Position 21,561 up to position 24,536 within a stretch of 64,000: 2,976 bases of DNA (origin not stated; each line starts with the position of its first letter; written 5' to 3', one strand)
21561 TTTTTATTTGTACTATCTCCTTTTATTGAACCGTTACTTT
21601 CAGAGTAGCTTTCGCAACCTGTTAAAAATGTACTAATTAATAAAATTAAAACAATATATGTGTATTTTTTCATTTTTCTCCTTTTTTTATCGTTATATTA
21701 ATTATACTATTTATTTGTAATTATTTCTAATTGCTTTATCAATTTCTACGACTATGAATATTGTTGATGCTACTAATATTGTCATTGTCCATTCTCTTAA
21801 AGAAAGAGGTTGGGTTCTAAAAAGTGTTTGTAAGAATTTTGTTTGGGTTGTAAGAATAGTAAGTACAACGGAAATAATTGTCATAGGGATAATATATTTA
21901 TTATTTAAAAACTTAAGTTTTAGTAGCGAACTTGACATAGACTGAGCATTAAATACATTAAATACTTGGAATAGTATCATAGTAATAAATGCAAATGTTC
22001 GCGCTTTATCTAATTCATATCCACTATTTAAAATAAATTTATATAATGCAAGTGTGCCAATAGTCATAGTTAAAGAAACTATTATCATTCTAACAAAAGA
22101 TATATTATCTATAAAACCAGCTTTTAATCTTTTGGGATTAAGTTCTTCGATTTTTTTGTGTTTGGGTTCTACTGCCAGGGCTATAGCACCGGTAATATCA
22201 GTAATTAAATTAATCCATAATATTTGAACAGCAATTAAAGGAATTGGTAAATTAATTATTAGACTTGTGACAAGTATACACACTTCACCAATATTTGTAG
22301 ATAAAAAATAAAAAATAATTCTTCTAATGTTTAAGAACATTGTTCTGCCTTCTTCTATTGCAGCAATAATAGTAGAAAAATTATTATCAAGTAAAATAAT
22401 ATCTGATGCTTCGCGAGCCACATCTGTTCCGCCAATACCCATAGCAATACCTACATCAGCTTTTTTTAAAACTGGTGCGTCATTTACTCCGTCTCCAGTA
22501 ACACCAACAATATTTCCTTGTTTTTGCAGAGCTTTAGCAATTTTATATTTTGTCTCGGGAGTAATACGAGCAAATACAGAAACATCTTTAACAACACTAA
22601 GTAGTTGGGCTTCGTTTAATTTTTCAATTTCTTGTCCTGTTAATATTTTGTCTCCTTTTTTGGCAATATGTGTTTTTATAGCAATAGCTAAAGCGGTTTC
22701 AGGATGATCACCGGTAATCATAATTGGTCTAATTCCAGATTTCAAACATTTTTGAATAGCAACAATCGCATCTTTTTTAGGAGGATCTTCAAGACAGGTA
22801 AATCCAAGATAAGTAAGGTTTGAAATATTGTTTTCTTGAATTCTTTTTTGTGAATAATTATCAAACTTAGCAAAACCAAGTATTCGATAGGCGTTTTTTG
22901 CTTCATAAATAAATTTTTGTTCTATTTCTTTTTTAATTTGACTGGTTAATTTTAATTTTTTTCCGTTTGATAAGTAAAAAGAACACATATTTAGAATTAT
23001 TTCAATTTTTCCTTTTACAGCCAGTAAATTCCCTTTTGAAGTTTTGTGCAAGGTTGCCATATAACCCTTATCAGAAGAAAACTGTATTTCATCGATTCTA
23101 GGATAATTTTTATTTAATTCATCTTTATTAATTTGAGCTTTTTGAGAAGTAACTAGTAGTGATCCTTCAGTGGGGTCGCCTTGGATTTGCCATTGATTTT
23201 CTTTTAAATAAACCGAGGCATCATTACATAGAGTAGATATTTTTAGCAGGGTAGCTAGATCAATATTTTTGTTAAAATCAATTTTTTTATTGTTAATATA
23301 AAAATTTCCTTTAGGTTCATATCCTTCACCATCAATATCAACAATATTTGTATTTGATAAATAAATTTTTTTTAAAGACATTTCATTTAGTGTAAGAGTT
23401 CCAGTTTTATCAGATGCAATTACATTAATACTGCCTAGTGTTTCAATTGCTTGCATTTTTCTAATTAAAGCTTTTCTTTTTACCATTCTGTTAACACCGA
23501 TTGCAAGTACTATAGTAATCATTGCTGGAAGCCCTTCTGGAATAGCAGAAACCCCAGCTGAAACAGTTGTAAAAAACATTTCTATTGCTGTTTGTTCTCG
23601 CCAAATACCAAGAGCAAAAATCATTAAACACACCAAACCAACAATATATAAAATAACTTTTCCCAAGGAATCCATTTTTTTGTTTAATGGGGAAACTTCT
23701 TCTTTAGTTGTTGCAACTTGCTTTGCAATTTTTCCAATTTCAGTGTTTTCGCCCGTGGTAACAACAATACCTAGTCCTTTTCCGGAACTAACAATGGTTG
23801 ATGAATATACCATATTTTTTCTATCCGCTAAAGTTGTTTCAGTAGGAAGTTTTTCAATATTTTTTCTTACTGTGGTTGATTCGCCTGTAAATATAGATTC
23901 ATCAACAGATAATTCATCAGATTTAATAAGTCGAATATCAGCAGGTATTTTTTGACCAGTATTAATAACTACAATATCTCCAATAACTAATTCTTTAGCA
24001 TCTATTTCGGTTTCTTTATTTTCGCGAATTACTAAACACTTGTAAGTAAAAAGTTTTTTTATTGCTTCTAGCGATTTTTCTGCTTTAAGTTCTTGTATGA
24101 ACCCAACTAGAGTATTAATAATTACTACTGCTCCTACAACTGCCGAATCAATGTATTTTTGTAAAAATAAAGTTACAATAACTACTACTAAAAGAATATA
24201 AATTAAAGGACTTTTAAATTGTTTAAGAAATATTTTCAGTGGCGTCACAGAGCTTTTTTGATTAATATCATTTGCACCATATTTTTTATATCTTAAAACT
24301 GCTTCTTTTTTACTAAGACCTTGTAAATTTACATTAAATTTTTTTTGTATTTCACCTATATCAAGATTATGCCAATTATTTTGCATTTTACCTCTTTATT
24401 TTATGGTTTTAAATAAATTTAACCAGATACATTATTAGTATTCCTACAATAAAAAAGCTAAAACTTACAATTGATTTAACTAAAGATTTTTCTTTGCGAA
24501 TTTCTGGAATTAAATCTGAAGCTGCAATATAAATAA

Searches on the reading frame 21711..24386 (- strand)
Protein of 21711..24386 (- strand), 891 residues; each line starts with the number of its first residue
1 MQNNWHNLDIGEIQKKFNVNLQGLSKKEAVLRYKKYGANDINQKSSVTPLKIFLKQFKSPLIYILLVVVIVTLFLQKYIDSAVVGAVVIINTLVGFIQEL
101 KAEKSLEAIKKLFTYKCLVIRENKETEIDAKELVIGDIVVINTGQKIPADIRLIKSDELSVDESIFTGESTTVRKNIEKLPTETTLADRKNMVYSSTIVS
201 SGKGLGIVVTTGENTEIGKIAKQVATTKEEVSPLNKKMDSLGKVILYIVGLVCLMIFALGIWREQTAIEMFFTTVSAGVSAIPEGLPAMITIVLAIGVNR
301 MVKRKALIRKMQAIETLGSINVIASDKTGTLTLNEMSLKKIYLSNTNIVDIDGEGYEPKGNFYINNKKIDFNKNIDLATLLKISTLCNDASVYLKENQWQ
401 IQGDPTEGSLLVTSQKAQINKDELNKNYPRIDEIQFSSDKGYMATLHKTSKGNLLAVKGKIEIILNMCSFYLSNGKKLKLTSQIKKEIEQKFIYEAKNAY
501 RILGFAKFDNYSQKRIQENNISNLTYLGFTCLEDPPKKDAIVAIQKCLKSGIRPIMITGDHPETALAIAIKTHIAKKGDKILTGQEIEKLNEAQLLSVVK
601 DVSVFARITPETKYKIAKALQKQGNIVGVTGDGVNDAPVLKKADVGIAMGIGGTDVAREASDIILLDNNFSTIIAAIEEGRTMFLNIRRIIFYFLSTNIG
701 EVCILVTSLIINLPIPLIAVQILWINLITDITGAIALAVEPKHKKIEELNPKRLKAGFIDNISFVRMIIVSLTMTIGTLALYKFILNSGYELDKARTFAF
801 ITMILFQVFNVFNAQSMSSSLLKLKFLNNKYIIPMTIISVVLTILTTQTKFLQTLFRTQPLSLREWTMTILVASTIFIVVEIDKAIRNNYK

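Call 6: search_protein_families(library=pfam, proteins=[window:21711-24386:-], max_evalue=0.01)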
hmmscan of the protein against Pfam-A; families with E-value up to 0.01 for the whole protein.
window:21711-24386:- (891 aa): 6 families
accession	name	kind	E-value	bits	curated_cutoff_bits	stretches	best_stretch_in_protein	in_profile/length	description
PF00122.25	E1-E2_ATPase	-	1.1e-50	172.2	28.1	1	116-304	6-181/181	E1-E2 ATPase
PF00689.26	Cation_ATPase_C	-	6.9e-44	150.1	27.3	1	714-886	1-175/175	Cation transporting ATPase, C-terminus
PF13246.12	Cation_ATPase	-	6.8e-22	77.7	21.7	1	385-471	1-91/91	Cation transport ATPase (P-type)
PF00690.31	Cation_ATPase_N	-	6.6e-17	61.4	20.4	1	5-71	1-68/69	Cation transporter/ATPase, N-terminus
PF00702.32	Hydrolase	-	1.2e-12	49.1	26.4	1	512-644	73-191/191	haloacid dehalogenase-like hydrolase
PF08282.18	Hydrolase_3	-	0.003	17.8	20.9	1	615-675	194-253/255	haloacid dehalogenase-like hydrolase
